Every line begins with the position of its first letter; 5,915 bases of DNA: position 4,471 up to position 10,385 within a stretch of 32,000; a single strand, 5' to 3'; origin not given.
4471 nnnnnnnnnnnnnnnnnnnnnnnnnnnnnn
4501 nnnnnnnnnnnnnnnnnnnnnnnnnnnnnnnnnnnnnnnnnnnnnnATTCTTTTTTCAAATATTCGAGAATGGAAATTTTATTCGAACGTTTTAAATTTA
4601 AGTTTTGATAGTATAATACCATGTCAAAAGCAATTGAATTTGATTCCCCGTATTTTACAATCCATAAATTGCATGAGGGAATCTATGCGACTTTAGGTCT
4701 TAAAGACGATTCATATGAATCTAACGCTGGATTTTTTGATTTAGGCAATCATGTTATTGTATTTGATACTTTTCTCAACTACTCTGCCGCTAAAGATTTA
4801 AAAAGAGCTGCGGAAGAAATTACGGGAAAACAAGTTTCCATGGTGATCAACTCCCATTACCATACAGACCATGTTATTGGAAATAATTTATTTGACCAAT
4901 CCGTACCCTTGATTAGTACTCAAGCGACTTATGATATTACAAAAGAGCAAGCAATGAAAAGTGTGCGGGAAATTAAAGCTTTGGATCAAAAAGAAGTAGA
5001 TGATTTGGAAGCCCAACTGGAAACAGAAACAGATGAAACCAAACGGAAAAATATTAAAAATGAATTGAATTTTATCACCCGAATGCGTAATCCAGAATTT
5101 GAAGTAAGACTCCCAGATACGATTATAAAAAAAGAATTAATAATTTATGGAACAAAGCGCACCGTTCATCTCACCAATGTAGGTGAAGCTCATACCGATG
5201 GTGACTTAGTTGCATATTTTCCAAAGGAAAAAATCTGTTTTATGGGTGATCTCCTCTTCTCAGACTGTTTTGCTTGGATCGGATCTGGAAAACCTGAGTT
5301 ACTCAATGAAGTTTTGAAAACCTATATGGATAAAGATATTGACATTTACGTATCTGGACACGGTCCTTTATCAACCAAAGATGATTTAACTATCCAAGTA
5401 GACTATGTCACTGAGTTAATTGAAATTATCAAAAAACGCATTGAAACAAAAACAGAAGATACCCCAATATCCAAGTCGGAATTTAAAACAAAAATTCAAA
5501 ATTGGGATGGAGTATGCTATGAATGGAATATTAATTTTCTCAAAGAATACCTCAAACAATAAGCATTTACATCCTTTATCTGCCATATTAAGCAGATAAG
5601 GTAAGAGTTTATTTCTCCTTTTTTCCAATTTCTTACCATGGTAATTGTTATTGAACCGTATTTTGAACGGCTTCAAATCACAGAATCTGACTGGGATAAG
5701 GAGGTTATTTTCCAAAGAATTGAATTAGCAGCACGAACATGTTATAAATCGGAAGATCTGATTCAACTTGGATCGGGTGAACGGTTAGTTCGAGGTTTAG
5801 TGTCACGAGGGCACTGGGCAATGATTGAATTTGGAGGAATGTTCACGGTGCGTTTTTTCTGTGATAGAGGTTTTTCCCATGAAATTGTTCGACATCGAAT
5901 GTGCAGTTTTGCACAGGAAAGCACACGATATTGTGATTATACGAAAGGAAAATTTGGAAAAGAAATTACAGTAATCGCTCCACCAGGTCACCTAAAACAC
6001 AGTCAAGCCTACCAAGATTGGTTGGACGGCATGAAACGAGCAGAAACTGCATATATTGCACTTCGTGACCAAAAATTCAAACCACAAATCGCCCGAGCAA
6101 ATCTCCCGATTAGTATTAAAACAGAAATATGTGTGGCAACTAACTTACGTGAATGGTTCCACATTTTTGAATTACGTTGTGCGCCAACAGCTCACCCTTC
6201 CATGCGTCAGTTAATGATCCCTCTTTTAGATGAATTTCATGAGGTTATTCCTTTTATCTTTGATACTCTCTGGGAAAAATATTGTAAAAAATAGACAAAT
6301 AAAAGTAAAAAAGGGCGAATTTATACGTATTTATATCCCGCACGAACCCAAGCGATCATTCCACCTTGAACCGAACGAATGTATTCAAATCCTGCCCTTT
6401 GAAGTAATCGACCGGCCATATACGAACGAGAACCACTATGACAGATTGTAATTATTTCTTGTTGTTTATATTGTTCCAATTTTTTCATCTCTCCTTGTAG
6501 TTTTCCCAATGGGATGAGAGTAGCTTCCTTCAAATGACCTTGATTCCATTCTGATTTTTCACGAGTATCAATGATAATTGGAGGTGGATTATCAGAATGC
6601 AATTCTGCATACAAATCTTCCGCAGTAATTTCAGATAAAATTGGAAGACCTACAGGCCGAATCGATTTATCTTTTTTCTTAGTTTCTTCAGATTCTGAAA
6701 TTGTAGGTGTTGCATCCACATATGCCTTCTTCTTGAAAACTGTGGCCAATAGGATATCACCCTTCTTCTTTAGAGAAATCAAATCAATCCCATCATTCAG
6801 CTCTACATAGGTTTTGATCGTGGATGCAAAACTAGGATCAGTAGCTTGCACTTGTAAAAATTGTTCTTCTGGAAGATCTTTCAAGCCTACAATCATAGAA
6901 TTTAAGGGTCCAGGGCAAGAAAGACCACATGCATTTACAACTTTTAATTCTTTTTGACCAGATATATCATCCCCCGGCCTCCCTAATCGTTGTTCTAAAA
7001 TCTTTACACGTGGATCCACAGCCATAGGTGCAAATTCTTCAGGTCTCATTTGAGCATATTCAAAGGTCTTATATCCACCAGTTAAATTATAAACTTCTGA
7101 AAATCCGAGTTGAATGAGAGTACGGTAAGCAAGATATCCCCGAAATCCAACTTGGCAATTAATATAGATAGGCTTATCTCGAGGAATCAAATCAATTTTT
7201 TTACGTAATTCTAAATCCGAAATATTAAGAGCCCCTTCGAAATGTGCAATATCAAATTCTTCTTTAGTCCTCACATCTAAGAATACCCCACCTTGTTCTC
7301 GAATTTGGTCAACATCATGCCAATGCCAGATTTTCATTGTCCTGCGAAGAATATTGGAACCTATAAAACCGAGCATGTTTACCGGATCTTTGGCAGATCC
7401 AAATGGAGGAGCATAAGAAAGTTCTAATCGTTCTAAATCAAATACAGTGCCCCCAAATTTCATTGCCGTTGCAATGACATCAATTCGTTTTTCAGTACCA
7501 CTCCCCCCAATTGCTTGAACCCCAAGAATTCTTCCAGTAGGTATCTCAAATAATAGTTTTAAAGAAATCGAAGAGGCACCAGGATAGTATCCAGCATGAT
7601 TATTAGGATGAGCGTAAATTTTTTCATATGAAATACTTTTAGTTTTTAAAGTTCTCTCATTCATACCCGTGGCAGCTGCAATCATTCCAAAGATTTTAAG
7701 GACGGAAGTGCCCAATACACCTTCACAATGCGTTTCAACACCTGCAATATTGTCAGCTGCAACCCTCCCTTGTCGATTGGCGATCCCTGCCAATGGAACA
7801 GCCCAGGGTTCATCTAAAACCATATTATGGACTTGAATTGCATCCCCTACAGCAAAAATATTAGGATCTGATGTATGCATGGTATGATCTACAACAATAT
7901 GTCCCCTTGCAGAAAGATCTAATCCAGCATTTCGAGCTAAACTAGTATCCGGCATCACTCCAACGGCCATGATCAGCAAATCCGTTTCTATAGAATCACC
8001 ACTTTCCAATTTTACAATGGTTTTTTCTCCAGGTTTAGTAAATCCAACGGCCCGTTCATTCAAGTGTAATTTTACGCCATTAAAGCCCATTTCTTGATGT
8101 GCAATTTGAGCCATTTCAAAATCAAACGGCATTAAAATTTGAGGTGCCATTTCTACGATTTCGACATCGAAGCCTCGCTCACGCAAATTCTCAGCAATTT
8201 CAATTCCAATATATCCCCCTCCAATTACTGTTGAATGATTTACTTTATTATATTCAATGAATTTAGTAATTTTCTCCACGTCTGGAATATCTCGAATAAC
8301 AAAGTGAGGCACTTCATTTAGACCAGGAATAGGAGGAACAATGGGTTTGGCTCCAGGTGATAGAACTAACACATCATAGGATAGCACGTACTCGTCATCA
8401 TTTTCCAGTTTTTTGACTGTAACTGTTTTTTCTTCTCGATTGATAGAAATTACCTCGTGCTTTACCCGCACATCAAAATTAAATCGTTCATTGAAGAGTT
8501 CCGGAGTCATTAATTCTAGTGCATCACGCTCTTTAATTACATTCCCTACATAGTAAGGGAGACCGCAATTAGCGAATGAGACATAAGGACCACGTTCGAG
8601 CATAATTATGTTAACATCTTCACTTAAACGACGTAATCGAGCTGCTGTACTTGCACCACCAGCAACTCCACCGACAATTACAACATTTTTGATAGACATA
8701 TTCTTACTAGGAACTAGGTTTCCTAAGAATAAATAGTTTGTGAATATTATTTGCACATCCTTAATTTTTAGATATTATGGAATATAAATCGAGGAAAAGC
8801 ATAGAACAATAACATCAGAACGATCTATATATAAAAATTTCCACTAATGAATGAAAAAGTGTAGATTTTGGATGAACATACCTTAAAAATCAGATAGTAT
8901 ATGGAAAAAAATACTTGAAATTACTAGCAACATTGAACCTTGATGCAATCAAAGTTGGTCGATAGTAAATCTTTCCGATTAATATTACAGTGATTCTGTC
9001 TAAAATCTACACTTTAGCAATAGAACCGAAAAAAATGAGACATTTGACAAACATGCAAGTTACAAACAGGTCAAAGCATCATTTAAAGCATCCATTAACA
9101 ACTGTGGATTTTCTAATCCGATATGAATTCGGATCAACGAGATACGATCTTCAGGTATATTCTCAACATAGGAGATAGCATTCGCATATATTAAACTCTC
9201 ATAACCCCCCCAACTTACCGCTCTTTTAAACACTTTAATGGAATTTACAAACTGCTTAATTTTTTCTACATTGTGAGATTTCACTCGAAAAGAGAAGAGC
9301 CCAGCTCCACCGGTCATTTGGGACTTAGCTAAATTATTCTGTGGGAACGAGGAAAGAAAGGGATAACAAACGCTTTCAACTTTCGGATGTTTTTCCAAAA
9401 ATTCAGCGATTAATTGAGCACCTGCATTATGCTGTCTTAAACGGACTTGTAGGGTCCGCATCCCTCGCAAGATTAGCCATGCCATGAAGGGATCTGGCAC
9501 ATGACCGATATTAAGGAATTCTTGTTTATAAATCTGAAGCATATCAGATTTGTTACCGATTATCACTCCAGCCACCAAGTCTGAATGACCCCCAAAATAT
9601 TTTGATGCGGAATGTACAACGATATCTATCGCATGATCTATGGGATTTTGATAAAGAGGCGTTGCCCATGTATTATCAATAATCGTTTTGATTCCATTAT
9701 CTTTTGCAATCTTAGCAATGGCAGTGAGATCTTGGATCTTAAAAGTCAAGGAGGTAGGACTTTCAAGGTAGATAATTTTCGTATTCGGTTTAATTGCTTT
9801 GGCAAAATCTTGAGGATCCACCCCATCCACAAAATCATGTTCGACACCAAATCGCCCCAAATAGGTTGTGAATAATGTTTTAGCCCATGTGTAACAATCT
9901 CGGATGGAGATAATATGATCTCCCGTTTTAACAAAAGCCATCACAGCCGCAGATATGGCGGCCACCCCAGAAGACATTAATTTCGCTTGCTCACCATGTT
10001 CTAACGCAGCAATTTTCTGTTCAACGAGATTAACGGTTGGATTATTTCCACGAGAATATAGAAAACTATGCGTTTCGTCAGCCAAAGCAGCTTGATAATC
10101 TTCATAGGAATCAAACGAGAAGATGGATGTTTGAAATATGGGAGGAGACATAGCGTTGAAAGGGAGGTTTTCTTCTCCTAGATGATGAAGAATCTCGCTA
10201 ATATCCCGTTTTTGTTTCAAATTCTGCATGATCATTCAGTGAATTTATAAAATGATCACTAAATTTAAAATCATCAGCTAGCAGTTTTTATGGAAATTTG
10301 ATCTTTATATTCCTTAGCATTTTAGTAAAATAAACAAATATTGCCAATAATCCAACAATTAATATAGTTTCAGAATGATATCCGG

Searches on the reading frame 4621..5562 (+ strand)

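Call 6: search_protein_families(library=pfam, proteins=[window:4621-5562:+], max_evalue=0.001)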
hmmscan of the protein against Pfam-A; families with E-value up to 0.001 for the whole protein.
window:4621-5562:+ (313 aa): 1 family
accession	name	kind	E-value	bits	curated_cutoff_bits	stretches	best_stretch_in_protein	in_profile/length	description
PF00753.33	Lactamase_B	-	5.3e-19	69.4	22.7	1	34-247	6-196/196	Metallo-beta-lactamase superfamily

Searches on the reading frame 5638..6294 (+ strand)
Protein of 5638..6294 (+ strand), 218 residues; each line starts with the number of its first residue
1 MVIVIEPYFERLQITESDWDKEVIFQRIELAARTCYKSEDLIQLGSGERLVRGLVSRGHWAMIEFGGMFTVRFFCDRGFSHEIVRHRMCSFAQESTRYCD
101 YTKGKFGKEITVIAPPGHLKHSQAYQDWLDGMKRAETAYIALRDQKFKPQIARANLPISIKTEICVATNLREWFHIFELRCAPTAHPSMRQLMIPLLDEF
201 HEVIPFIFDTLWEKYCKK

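Call 6: search_protein_families(library=pfam, proteins=[window:5638-6294:+], max_evalue=0.001)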
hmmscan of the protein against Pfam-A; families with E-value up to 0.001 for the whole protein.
window:5638-6294:+ (218 aa): 1 family
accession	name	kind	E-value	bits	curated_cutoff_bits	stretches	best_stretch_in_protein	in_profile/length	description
PF02511.20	Thy1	-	1.6e-40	139.4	24.8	1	26-205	11-190/191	Thymidylate synthase complementing protein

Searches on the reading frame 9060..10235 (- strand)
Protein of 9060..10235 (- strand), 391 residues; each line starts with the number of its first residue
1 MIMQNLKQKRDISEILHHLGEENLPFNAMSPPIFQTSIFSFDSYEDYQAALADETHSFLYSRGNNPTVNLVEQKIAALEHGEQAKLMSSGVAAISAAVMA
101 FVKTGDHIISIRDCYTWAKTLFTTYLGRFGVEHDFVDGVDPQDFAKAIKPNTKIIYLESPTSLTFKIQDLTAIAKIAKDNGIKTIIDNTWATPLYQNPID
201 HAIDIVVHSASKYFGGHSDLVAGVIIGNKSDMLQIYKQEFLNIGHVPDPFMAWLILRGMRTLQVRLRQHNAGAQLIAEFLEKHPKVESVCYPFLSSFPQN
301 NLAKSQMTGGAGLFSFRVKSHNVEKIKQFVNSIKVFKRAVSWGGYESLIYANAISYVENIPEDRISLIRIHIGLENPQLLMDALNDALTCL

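Call 6: search_protein_families(library=pfam, proteins=[window:9060-10235:-], max_evalue=0.001)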
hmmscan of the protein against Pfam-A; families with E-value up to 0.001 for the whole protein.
window:9060-10235:- (391 aa): 5 families
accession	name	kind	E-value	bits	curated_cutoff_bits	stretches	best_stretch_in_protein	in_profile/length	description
PF01053.26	Cys_Met_Meta_PP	-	1.9e-120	402.4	27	1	18-388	6-380/381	Cys/Met metabolism PLP-dependent enzyme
PF00266.25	Aminotran_5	-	1.2e-06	28.2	21.5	1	67-215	44-204/371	Aminotransferase class-V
PF00155.27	Aminotran_1_2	-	4.6e-06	26.5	19.7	1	71-215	47-222/361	Aminotransferase class I and II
PF01212.27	Beta_elim_lyase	-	5.5e-05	23.1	27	1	62-189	28-170/288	Beta-eliminating lyase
PF01041.23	DegT_DnrJ_EryC1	-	0.00036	20.3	19.8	1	65-190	23-148/360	DegT/DnrJ/EryC1/StrS aminotransferase family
